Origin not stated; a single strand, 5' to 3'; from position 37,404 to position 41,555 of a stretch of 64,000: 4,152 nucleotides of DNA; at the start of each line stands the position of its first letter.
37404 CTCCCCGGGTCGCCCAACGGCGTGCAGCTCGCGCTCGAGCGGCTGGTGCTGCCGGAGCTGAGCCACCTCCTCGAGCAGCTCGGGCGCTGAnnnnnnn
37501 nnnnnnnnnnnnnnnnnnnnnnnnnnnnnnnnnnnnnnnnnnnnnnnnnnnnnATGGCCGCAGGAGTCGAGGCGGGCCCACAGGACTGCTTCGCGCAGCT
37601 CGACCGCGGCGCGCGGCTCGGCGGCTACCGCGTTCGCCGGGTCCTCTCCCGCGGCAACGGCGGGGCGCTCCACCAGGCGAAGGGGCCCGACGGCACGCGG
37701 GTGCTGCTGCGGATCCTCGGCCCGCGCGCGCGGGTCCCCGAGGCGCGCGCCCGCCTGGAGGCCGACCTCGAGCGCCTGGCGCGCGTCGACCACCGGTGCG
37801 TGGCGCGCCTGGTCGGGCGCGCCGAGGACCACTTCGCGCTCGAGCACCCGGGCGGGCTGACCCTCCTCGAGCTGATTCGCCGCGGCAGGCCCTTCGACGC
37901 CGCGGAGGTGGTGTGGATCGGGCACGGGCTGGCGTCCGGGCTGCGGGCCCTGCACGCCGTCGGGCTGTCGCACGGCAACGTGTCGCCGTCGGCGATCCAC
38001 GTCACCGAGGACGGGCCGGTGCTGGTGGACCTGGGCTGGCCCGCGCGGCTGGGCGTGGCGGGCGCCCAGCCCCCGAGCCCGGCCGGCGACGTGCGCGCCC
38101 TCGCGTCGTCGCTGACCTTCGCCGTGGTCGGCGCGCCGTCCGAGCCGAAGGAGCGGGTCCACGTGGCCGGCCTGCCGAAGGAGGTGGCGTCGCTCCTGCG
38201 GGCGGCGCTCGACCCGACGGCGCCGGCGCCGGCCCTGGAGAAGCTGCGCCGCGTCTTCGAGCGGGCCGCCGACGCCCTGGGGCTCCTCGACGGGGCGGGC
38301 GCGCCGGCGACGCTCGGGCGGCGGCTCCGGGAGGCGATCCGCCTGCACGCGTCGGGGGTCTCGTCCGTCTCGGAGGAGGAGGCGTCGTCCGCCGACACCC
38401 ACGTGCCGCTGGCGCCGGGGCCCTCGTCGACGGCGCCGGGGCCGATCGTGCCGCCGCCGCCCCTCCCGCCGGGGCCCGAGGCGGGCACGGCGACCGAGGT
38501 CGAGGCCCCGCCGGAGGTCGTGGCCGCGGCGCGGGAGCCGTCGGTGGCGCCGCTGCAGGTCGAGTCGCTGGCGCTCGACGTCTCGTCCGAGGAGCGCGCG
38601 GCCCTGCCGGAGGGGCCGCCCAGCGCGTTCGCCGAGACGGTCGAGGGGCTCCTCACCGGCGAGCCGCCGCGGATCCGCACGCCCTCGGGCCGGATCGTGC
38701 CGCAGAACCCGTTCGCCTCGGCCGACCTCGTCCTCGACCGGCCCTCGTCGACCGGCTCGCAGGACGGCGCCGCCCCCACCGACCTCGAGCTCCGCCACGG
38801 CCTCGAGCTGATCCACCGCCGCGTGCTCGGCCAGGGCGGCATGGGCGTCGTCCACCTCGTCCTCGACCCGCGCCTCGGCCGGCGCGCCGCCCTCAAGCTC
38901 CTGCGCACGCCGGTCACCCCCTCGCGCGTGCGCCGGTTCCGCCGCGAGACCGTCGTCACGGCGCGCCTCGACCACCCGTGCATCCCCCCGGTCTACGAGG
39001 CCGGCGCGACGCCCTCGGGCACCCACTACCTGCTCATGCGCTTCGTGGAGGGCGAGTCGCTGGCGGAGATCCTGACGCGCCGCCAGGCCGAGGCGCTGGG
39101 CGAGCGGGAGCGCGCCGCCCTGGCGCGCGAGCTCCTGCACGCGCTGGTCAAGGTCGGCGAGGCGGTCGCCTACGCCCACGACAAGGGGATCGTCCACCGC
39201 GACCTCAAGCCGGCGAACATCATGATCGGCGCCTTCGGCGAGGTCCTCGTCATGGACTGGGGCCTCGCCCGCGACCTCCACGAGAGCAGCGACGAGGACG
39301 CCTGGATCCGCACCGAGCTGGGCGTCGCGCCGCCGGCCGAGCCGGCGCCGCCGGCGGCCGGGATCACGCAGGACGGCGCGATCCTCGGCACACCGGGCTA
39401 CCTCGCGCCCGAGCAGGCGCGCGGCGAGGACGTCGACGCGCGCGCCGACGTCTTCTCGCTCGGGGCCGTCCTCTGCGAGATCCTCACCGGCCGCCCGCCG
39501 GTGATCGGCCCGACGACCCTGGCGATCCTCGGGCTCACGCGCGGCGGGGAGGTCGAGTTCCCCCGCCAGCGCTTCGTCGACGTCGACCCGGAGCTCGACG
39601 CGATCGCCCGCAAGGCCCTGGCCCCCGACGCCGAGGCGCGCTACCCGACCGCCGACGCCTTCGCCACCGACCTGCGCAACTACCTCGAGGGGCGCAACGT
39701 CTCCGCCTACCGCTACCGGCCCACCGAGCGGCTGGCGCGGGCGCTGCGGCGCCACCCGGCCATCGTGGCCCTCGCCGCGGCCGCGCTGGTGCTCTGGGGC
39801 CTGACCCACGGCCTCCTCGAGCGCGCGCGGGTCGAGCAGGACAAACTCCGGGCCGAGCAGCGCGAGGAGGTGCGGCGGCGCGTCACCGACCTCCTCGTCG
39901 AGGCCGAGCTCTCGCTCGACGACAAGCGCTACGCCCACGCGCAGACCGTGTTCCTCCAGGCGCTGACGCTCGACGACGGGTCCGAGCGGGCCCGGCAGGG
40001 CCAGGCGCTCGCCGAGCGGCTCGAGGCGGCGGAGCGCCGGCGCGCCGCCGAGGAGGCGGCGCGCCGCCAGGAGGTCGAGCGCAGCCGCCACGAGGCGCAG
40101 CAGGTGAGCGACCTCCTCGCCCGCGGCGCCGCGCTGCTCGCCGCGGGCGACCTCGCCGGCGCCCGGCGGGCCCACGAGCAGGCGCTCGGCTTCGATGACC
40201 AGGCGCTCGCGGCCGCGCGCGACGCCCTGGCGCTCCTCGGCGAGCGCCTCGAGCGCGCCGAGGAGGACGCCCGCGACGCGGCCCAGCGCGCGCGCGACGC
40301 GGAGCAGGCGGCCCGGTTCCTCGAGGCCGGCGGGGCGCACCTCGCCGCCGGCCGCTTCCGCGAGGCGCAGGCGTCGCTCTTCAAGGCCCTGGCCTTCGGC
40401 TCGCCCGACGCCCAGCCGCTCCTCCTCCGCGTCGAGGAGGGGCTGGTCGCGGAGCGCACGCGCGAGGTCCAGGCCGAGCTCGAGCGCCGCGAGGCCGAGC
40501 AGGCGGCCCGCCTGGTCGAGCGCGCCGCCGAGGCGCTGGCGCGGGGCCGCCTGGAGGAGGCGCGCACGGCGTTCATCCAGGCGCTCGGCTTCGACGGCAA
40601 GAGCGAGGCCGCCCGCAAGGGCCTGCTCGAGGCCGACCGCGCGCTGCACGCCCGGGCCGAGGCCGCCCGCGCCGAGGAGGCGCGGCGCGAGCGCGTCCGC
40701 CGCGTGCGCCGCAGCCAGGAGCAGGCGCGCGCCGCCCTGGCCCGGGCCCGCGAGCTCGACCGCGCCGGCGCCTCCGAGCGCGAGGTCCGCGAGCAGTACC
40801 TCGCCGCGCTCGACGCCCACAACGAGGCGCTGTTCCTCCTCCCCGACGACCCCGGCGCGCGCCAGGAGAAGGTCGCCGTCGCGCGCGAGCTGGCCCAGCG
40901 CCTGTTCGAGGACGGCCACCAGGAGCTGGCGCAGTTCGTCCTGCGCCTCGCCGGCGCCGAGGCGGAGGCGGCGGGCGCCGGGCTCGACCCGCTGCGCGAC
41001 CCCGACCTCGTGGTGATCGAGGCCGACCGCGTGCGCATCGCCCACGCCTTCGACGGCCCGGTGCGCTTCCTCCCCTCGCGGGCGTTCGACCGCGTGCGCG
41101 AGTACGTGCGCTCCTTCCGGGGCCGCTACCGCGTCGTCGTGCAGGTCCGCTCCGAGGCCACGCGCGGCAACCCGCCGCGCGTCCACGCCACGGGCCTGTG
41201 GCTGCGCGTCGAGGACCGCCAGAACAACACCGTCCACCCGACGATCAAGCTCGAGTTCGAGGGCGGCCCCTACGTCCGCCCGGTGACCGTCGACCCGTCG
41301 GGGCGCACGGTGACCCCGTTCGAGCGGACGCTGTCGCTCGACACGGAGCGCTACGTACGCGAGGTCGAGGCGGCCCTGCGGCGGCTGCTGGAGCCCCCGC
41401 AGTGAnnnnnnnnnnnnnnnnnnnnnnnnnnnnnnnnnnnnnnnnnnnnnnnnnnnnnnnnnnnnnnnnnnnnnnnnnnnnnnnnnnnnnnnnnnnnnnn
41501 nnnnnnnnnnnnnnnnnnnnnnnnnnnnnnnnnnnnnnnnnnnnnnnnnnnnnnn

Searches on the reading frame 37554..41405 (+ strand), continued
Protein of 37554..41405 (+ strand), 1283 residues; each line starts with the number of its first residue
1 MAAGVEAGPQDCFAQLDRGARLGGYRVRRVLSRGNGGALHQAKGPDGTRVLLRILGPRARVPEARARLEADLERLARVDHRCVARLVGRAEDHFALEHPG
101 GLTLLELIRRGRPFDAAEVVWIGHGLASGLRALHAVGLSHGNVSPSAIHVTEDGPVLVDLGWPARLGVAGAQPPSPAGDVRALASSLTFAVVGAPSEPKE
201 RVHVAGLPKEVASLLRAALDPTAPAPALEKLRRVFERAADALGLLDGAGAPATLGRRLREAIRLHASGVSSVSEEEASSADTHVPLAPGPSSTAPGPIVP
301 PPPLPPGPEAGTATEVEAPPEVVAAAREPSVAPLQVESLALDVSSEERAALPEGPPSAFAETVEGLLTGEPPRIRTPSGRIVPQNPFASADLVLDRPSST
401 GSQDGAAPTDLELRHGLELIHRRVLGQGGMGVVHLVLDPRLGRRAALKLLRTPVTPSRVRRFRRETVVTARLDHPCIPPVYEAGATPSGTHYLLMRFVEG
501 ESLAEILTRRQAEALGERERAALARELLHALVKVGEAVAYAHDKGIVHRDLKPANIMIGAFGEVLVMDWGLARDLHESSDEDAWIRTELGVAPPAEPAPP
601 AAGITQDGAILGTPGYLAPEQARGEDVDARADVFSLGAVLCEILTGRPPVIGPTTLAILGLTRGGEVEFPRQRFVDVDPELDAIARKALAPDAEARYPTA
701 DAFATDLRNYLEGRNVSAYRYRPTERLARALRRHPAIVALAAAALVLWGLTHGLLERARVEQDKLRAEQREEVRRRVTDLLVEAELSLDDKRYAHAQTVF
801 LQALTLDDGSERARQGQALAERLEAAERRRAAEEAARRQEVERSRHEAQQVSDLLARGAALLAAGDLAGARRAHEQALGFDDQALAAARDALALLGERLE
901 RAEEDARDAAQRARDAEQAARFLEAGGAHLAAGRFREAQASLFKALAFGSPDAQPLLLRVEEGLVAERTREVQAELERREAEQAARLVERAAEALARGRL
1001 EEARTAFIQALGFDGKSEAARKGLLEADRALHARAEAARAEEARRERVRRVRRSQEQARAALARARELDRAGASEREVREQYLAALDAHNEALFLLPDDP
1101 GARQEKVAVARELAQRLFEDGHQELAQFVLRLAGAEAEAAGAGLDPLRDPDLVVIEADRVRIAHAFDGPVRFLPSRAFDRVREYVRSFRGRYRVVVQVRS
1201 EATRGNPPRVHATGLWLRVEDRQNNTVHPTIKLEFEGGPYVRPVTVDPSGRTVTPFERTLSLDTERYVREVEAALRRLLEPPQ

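Call 78: list_cluster_members(proteins=[P0121, P0001])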
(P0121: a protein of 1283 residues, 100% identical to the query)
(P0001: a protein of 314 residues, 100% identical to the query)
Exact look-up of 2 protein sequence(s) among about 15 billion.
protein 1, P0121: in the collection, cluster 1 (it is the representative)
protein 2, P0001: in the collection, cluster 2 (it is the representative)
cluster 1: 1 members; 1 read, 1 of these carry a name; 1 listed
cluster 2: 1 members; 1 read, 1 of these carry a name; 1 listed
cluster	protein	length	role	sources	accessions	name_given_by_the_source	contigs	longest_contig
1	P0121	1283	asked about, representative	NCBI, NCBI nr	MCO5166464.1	MAG: protein kinase [Planctomycetes bacterium] | protein kinase [Planctomycetota bacterium]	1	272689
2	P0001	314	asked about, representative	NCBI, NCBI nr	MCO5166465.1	MAG: sigma-70 family RNA polymerase sigma factor [Planctomycetes bacterium] | sigma-70 family RNA polymerase sigma factor [Planctomycetota bacterium]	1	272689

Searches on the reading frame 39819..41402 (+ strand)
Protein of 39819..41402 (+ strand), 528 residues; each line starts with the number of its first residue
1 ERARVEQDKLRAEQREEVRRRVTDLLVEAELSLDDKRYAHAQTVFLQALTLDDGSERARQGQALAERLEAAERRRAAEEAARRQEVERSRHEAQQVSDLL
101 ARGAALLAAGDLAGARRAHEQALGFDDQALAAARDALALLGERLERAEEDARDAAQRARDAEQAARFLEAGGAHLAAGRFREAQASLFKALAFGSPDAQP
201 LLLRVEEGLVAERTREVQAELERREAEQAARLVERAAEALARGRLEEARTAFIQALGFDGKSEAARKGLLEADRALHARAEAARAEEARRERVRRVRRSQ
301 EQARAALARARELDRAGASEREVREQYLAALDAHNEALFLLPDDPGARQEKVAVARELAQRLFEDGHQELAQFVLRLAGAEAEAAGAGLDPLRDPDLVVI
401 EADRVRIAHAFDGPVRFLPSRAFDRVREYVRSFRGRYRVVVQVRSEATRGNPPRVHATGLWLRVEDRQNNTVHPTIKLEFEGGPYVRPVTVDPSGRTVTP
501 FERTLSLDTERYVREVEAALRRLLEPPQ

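Call 33: search_protein_families(library=pfam, proteins=[window:39819-41402:+], max_evalue=10)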
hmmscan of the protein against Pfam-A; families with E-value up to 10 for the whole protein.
seq(528 aa): 2 families
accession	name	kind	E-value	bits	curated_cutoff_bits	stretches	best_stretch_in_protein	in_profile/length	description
PF01361.26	Tautomerase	-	2.1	8.7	22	1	11-29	11-30/60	Tautomerase enzyme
PF00515.34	TPR_1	-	2.9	8.3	27.8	0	234-257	6-29/34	Tetratricopeptide repeat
